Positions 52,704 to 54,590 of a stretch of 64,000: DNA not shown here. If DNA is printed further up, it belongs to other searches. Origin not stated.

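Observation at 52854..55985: Single polypeptide fusing a PLP-dependent decarboxylase, TPR repeats and an ATP-grasp-like ligase domain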

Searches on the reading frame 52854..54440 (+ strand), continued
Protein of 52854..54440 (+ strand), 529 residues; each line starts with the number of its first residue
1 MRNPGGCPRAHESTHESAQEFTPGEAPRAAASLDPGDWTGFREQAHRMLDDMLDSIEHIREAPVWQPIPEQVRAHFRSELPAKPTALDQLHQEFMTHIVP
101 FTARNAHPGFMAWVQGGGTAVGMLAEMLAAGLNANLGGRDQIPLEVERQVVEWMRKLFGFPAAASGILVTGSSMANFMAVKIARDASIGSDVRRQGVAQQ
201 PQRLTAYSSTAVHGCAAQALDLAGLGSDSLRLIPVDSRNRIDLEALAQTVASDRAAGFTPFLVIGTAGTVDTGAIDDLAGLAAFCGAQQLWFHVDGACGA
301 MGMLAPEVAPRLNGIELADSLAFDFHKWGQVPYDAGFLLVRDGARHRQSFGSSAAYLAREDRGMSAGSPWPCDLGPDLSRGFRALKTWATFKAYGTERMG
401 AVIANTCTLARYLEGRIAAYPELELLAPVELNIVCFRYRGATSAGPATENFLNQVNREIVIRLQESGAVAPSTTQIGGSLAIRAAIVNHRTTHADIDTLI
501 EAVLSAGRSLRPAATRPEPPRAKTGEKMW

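Call 85: find_encoding_contigs(protein=P0398, flank=5000, max_places=1)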
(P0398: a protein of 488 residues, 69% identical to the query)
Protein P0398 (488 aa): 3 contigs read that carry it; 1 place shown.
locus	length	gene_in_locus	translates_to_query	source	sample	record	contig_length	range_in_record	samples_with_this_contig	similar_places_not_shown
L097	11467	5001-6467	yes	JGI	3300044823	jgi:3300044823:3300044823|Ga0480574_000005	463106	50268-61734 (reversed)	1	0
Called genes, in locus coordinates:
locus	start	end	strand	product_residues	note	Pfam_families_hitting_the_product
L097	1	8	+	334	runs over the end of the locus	PF00044:Gp_dh_N, PF02800:Gp_dh_C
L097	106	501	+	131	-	PF01042:Ribonuc_L-PSP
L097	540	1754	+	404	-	PF00162:PGK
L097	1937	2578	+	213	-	PF27257:HI_0787_N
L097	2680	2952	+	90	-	PF04365:BrnT_toxin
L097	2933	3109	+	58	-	-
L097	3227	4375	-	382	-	PF00270:DEAD, PF04851:ResIII (weak), PF00271:Helicase_C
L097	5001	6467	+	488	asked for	PF00282:Pyridoxal_deC, PF01212:Beta_elim_lyase (weak)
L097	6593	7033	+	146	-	PF00293:NUDIX, PF14815:NUDIX_4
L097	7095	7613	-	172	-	PF08020:DUF1706, PF12867:DinB_2 (weak)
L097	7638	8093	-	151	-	-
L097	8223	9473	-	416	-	PF01566:Nramp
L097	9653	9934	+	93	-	-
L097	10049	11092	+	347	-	PF00724:Oxidored_FMN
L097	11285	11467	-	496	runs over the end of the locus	PF03060:NMO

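Call 86: find_encoding_contigs(protein=P0427, flank=5000, max_places=1)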
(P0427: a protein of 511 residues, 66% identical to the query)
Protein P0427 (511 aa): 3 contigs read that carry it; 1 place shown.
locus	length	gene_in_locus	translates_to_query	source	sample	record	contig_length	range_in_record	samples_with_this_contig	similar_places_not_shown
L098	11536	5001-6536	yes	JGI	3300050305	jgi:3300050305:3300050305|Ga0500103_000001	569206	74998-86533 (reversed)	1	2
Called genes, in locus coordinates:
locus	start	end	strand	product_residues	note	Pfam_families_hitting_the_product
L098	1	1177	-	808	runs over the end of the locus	-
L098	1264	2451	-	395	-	PF02350:Epimerase_2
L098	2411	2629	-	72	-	PF01176:eIF-1a, PF16745:RsgA_N (weak)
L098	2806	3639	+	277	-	PF00106:adh_short, PF08659:KR (weak), PF13561:adh_short_C2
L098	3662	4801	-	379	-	PF01263:Aldose_epim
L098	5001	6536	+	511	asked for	PF00282:Pyridoxal_deC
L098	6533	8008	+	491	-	PF13428:TPR_14 (faint), PF17874:TPR_MalT (weak), PF13432:TPR_16, PF07719:TPR_2 (weak), PF13414:TPR_11 (weak), PF13424:TPR_12 (weak), PF13432:TPR_16 (weak), PF14559:TPR_19 (weak), +7 more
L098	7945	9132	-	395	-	PF01408:GFO_IDH_MocA, PF02894:GFO_IDH_MocA_C, PF22725:GFO_IDH_MocA_C3, PF19051:GFO_IDH_MocA_C2 (weak)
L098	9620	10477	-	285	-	PF13565:HTH_32, PF13358:DDE_3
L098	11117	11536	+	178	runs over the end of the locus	-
